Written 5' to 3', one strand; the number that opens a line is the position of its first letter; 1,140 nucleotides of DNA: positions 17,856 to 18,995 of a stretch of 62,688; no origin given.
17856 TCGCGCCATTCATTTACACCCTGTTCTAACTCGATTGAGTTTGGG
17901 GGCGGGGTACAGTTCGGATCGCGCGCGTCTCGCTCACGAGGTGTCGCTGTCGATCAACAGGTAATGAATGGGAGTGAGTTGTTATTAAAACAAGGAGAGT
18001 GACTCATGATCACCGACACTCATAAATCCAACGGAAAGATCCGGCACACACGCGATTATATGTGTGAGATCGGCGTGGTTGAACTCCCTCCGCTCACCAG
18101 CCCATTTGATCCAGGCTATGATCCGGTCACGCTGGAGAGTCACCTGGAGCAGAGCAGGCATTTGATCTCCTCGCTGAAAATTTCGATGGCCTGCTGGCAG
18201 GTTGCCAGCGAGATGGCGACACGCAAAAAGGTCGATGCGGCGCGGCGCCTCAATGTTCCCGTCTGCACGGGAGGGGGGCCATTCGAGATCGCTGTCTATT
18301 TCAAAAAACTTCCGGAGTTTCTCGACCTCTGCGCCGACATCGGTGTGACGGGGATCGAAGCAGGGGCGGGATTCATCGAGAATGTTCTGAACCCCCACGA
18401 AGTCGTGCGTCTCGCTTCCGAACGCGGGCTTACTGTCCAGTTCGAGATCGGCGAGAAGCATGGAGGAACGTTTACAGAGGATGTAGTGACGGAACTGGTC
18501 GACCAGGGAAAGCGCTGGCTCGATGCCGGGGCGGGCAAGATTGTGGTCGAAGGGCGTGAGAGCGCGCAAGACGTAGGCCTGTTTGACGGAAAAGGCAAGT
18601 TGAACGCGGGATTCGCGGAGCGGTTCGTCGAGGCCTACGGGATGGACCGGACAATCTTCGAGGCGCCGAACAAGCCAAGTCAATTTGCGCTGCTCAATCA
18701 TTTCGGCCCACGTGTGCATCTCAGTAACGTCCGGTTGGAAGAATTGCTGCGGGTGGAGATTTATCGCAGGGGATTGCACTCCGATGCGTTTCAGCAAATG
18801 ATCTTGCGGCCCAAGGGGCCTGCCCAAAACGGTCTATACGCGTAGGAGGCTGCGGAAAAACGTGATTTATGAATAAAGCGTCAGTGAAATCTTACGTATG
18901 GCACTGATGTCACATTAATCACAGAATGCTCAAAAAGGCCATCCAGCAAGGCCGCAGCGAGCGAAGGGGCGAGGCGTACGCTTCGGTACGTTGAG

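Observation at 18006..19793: Sulfolactate-forming comA-comB pair embedded in an EPS tailoring operon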

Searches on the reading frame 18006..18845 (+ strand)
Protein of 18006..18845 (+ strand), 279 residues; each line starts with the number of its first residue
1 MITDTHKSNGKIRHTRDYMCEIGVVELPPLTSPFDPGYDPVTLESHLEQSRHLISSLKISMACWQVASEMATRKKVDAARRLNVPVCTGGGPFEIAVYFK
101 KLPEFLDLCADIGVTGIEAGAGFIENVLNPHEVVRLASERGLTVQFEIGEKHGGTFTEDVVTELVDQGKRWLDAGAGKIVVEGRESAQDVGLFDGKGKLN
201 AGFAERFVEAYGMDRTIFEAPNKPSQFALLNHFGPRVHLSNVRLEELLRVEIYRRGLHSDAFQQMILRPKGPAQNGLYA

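Call 3: search_protein_families(library=pfam, proteins=[window:18006-18845:+])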
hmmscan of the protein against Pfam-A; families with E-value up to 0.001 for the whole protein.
window:18006-18845:+ (279 aa): 1 family
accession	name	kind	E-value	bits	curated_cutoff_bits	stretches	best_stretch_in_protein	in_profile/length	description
PF02679.21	ComA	-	9.6e-46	156.6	25.2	1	31-260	13-243/243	(2R)-phospho-3-sulfolactate synthase (ComA)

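Call 4: search_protein_families(library=ncbifam, proteins=[window:18006-18845:+])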
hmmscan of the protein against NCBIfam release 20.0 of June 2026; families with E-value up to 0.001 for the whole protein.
window:18006-18845:+ (279 aa): 1 family
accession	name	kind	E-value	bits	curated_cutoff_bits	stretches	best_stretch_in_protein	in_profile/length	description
TIGR03849.2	arch_ComA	equivalog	5.2e-43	147.2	280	1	34-262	12-240/241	phosphosulfolactate synthase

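Call 14: find_homologous_proteins(query=window:18006-18842:+, max_evalue=1e-10)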
Query window:18006-18842:+ (279 aa): 5101 proteins with E <= 1e-10 among 6265 candidates; the best 120 are listed.
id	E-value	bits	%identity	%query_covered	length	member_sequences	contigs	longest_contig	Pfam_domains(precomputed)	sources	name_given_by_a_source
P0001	9.3e-175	597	93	100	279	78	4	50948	PF02679.22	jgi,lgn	jgi:phosphosulfolactate synthase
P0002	7.5e-167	571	91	99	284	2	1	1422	PF02679.22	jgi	-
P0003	5.7e-162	555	87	100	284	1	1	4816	PF02679.22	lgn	-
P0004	1.5e-161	554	87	100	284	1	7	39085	PF02679.22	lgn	-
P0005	1.4e-160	551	87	100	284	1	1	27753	PF02679.22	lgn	-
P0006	3.2e-158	543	86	99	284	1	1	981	PF02679.22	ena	-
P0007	1.8e-156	537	86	99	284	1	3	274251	PF02679.22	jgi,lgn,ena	-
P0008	1.6e-155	534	84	100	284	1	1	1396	PF02679.22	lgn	-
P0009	2.6e-155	534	84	100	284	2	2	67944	PF02679.22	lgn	-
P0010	1.8e-154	531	87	98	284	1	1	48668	PF02679.22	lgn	-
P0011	2.0e-154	531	85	96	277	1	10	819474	PF02679.22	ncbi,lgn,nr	ncbi:MAG: phosphosulfolactate synthase [Nitrospira sp.]|nr:phosphosulfolactate synthase [Nitrospira 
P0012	7.9e-154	529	84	98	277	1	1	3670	PF02679.22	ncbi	-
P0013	1.1e-151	522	84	99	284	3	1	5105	PF02679.22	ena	-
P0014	2.8e-151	520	86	95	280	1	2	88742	PF02679.22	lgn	-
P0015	3.6e-151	520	84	98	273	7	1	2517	PF02679.22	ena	-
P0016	1.7e-150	518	85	95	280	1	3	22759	PF02679.22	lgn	-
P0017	4.5e-150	516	83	96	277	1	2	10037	PF02679.22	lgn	-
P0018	6.4e-150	516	83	99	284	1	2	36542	PF02679.22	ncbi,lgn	-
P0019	7.5e-150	516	81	98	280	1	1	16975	PF02679.22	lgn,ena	-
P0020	9.1e-149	512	84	96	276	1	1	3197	PF02679.22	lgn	-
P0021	7.6e-148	509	86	94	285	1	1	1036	PF02679.22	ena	-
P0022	1.1e-145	502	83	95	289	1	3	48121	PF02679.22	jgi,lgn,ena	-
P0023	7.2e-137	473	77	97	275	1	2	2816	PF02679.22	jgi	jgi:phosphosulfolactate synthase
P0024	5.4e-133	460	76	99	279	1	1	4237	PF02679.22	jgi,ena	-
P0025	8.8e-133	460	75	99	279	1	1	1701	PF02679.22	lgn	-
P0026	8.9e-133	460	75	99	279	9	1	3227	PF02679.22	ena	-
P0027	9.3e-133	460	80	92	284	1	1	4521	PF02679.22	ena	-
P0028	9.3e-133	460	77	97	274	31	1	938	PF02679.22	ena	-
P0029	1.5e-132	459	76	98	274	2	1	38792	PF02679.22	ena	-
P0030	1.9e-132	459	79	94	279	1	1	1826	PF02679.22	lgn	-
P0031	3.2e-132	458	75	97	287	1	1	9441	PF02679.22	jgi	jgi:phosphosulfolactate synthase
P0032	6.8e-132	457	76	99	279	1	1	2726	PF02679.22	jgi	-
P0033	7.3e-132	457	75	99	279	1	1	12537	PF02679.22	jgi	jgi:phosphosulfolactate synthase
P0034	8.5e-132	456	76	93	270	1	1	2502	PF02679.22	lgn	-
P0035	1.0e-131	456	78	92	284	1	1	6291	PF02679.22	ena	-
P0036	1.1e-131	456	76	100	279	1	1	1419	PF02679.22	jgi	jgi:phosphosulfolactate synthase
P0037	1.2e-131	456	75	97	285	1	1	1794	PF02679.22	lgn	-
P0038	1.2e-131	456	79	94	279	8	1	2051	PF02679.22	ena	-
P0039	1.5e-131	456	75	99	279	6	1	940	PF02679.22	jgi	-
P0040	2.7e-131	455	75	99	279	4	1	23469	PF02679.22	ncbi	-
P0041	2.8e-131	455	79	92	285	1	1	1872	PF02679.22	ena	-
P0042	3.2e-131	455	75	97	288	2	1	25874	PF02679.22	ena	-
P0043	3.8e-131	454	77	94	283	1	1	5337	PF02679.22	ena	-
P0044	5.3e-131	454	78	95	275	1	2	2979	PF02679.22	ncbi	-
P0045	8.8e-131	453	76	94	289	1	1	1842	PF02679.22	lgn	-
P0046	9.7e-131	453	76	95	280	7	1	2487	PF02679.22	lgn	-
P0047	1.2e-130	453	75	99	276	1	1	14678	PF02679.22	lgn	-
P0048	2.5e-130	452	77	93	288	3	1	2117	PF02679.22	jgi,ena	-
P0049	2.5e-130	452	74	97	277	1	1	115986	PF02679.22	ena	-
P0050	2.7e-130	452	75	97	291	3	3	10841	PF02679.22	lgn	-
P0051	3.8e-130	451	76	93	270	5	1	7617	PF02679.22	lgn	-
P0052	3.9e-130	451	74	99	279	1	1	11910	PF02679.22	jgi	jgi:phosphosulfolactate synthase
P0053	5.2e-130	451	77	93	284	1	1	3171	PF02679.22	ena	-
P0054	5.4e-130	451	74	100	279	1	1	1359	PF02679.22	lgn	-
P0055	5.7e-130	450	75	98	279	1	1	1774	PF02679.22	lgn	-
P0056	6.2e-130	450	76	94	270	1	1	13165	PF02679.22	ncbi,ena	-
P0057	6.4e-130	450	72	99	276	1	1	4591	PF02679.22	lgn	-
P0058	7.1e-130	450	75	97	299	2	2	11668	PF02679.22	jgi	jgi:phosphosulfolactate synthase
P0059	7.3e-130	450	74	99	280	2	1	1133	PF02679.22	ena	-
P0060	8.3e-130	450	80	89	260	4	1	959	PF02679.22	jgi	jgi:phosphosulfolactate synthase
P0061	9.6e-130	450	75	93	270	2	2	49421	PF02679.22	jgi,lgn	-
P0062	9.9e-130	450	78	95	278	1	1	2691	PF02679.22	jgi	jgi:phosphosulfolactate synthase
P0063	1.1e-129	450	74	99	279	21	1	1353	PF02679.22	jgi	-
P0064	1.4e-129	449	74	99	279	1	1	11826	PF02679.22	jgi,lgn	-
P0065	1.4e-129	449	74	99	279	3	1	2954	PF02679.22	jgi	jgi:phosphosulfolactate synthase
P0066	1.7e-129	449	75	99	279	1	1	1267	PF02679.22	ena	-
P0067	2.9e-129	448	75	97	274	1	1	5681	PF02679.22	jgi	-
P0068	3.2e-129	448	75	99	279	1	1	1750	PF02679.22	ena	-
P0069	3.4e-129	448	72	96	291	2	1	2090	PF02679.22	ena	-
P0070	3.8e-129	448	75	93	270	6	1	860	PF02679.22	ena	-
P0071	4.0e-129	448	77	95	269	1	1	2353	PF02679.22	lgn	-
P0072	4.1e-129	448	74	99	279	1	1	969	PF02679.22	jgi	-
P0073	4.2e-129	448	77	92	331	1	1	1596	PF02679.22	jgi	jgi:phosphosulfolactate synthase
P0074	6.3e-129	447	75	95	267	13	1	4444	PF02679.22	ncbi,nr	ncbi:hypothetical protein E6H29_11885 [Candidatus Bathyarchaeota archaeon]|nr:MAG: hypothetical prot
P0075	7.4e-129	447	75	95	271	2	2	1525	PF02679.22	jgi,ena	-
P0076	1.0e-128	446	74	97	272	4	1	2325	PF02679.22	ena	-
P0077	1.0e-128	446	73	97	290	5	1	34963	PF02679.22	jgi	-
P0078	1.0e-128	446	74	95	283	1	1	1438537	PF02679.22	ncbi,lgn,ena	-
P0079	1.1e-128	446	75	93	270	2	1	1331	PF02679.22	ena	-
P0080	1.2e-128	446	75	99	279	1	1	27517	PF02679.22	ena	-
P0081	1.4e-128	446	74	99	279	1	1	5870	PF02679.22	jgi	-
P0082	1.5e-128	446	75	94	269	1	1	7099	PF02679.22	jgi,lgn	jgi:phosphosulfolactate synthase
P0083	1.5e-128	446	72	96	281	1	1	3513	PF02679.22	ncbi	-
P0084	2.2e-128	445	75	93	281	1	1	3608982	PF02679.22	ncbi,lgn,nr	ncbi:MAG: phosphosulfolactate synthase [Candidatus Zixiibacteriota bacterium]|nr:MAG: phosphosulfola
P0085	2.3e-128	445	75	93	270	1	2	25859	PF02679.22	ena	-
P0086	2.7e-128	445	74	96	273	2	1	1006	PF02679.22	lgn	-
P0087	2.8e-128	445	75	96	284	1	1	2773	PF02679.22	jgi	jgi:phosphosulfolactate synthase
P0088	3.1e-128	445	79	90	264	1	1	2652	PF02679.22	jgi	jgi:phosphosulfolactate synthase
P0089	3.2e-128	445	73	98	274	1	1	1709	PF02679.22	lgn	-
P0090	4.0e-128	444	78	93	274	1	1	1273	PF02679.22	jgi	jgi:phosphosulfolactate synthase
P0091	4.1e-128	444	77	95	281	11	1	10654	PF02679.22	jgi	jgi:phosphosulfolactate synthase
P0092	4.3e-128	444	72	97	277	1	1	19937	PF02679.22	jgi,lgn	jgi:phosphosulfolactate synthase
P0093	4.8e-128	444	76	94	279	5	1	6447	PF02679.22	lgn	-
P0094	5.5e-128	444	75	99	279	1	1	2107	PF02679.22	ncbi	-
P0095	6.7e-128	444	73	97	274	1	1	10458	PF02679.22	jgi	jgi:phosphosulfolactate synthase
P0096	8.3e-128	443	72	99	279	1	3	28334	PF02679.22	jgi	jgi:phosphosulfolactate synthase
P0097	1.1e-127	443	75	95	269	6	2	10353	PF02679.22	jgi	jgi:phosphosulfolactate synthase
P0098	1.1e-127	443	77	92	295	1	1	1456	PF02679.22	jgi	jgi:phosphosulfolactate synthase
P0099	1.5e-127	443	73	99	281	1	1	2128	PF02679.22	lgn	-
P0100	1.9e-127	442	75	93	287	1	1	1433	PF02679.22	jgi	jgi:phosphosulfolactate synthase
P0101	2.3e-127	442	74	98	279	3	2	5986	PF02679.22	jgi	-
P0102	2.3e-127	442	74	92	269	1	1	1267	PF02679.22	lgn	-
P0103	2.4e-127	442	74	96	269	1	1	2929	PF02679.22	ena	-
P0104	2.8e-127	442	74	99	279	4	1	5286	PF02679.22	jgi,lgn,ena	jgi:phosphosulfolactate synthase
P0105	2.9e-127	442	89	78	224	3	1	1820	PF02679.22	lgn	-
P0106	3.0e-127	442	72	97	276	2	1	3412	PF02679.22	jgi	jgi:phosphosulfolactate synthase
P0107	3.2e-127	441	75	93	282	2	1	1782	PF02679.22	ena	-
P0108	3.4e-127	441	74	96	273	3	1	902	PF02679.22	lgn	-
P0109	3.6e-127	441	76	94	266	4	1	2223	PF02679.22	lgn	-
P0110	4.2e-127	441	72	96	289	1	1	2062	PF02679.22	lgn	-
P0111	5.2e-127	441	79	91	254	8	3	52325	PF02679.22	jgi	jgi:phosphosulfolactate synthase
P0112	5.3e-127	441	72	98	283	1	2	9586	PF02679.22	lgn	-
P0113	7.7e-127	440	75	95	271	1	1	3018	PF02679.22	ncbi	-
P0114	1.3e-126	439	72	98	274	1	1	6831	PF02679.22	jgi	jgi:phosphosulfolactate synthase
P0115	1.5e-126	439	74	95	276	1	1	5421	PF02679.22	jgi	jgi:phosphosulfolactate synthase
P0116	1.7e-126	439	74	95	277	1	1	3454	PF02679.22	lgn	-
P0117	1.7e-126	439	75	94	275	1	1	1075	PF02679.22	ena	-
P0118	1.9e-126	439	76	92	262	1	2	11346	PF02679.22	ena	-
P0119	2.5e-126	439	74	94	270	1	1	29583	PF02679.22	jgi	-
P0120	3.3e-126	438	74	92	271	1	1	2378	PF02679.22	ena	-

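Call 15: search_solved_structures(query=window:18006-18842:+, show_alignments=2)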
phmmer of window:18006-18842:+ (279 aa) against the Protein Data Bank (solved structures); distinct sequences matched with E-value up to 0.001: 4.
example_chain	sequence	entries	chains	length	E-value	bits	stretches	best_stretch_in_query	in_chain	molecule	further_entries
24fo_A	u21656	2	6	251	7.1e-28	100.7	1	30-263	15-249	Phosphosulfolactate synthase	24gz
1qwg_A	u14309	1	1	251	1e-27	100.2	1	30-263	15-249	(2R)-phospho-3-sulfolactate synthase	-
9cm1_0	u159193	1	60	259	8.6e-26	93.9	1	30-265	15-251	Phosphosulfolactate synthase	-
1u83_A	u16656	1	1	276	1.1e-14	57.4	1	73-262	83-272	Phosphosulfolactate synthase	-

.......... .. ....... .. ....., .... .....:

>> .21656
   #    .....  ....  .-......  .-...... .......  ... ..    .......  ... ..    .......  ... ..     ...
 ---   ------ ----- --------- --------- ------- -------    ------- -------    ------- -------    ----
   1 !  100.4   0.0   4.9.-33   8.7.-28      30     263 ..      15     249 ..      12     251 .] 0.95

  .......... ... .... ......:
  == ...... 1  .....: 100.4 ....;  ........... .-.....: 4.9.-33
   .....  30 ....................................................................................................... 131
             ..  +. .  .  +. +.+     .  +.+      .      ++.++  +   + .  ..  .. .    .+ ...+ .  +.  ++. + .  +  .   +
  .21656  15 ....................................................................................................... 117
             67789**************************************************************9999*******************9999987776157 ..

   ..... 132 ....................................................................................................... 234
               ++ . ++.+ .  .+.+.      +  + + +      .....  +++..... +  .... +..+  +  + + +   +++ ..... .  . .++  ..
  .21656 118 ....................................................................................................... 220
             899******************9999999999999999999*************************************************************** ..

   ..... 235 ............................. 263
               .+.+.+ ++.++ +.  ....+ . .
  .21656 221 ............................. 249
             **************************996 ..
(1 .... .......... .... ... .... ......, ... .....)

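Call 17: find_encoding_contigs(protein=P0011, flank=10000, max_places=2)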
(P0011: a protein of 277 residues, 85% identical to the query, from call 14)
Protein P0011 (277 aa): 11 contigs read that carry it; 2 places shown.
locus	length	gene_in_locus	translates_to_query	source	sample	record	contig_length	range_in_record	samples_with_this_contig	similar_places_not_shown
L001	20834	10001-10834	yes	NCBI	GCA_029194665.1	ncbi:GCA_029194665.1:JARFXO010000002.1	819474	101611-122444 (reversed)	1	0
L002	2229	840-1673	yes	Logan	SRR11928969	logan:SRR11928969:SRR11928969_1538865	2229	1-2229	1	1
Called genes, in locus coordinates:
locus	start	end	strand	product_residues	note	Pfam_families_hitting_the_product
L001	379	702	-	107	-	-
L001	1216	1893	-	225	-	PF00072:Response_reg (weak), PF00196:GerE, PF04545:Sigma70_r4 (weak), PF08281:Sigma70_r4_2 (weak)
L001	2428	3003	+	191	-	PF02357:NusG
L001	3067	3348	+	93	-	PF01527:HTH_Tnp_1, PF02796:HTH_7 (weak), PF13384:HTH_23 (weak), PF13518:HTH_28, PF13551:HTH_29 (weak)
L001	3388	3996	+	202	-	PF02563:Poly_export, PF10531:SLBB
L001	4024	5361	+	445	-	-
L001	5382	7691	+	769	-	PF02706:Wzz (weak), PF01656:CbiA, PF13614:AAA_31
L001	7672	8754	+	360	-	PF02397:Bac_transf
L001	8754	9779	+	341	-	PF01522:Polysacc_deac_1, PF11959:DUF3473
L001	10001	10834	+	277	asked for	PF02679:ComA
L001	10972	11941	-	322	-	PF05598:DUF772, PF01609:DDE_Tnp_1, PF13612:DDE_Tnp_1_3 (weak), PF13359:DDE_Tnp_4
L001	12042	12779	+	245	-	PF04029:2-ph_phosp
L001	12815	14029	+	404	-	-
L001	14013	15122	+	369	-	-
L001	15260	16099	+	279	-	PF01739:CheR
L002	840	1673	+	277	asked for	PF02679:ComA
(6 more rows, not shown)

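Call 18: find_encoding_contigs(protein=P0084, flank=10000, max_places=2)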
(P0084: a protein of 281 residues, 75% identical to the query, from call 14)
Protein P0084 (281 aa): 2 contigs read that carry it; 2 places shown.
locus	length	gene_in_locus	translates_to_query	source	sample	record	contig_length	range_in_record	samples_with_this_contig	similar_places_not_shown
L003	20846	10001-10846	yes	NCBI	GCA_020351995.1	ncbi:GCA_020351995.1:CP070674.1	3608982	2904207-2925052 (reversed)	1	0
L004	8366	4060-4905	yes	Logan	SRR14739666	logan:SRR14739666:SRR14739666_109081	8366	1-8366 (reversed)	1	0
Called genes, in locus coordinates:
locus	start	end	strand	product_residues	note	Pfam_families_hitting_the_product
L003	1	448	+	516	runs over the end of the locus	PF01039:Carboxyl_trans, PF03255:ACCA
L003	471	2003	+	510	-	PF00289:Biotin_carb_N, PF02222:ATP-grasp, PF02786:CPSase_L_D2, PF07478:Dala_Dala_lig_C, PF02785:Biotin_carb_C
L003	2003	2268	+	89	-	-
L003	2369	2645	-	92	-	PF13439:Glyco_transf_4, PF13579:Glyco_trans_4_4 (weak)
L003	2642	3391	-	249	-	-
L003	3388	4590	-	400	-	PF02655:ATP-grasp_3 (faint), PF02786:CPSase_L_D2 (faint), PF15632:ATPgrasp_Ter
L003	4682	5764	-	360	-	PF01522:Polysacc_deac_1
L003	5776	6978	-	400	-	PF01041:DegT_DnrJ_EryC1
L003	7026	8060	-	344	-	PF04339:FemAB_like (faint), PF02388:FemAB, PF13480:Acetyltransf_6, PF02388:FemAB (weak)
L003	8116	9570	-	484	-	PF04932:Wzy_C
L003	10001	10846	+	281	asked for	PF02679:ComA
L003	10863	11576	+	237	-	PF04029:2-ph_phosp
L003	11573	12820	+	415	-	-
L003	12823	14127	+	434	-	PF09861:Lar_N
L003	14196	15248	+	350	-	PF07478:Dala_Dala_lig_C (faint)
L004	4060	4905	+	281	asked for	PF02679:ComA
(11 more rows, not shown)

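Call 19: find_encoding_contigs(protein=P0078, flank=10000, max_places=2)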
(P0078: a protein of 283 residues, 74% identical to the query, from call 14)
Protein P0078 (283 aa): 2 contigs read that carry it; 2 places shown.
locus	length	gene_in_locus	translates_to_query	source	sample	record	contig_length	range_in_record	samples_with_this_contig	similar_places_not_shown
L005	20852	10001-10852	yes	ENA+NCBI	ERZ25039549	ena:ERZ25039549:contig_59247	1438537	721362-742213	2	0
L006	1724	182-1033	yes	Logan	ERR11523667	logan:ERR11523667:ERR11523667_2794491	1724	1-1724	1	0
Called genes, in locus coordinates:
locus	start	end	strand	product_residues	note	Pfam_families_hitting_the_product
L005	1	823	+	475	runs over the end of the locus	PF13506:Glyco_transf_21, PF00535:Glycos_transf_2, PF13641:Glyco_tranf_2_3, PF13632:Glyco_trans_2_3 (weak)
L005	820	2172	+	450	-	PF04932:Wzy_C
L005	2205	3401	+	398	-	PF13439:Glyco_transf_4, PF13579:Glyco_trans_4_4, PF13477:Glyco_trans_4_2 (weak), PF00534:Glycos_transf_1, PF13692:Glyco_trans_1_4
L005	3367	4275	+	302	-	PF00551:Formyl_trans_N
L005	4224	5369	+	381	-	PF01522:Polysacc_deac_1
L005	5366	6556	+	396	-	PF00535:Glycos_transf_2, PF13641:Glyco_tranf_2_3, PF13632:Glyco_trans_2_3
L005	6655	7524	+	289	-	PF13489:Methyltransf_23, PF01209:Ubie_methyltran, PF13847:Methyltransf_31, PF08241:Methyltransf_11, PF08242:Methyltransf_12, PF13649:Methyltransf_25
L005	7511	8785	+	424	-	PF13439:Glyco_transf_4, PF13579:Glyco_trans_4_4, PF20706:GT4-conflict (weak), PF00534:Glycos_transf_1, PF13692:Glyco_trans_1_4, PF13524:Glyco_trans_1_2 (weak)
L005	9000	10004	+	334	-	PF14397:ATPgrasp_ST (weak), PF07478:Dala_Dala_lig_C (faint)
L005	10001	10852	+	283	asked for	PF02679:ComA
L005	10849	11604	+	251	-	PF04029:2-ph_phosp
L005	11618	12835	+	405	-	-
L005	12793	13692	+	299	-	PF13489:Methyltransf_23 (weak), PF13847:Methyltransf_31 (weak), PF08241:Methyltransf_11, PF08242:Methyltransf_12, PF13649:Methyltransf_25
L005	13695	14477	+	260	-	PF01739:CheR, PF13649:Methyltransf_25 (faint)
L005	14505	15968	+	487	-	PF13439:Glyco_transf_4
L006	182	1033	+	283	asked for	PF02679:ComA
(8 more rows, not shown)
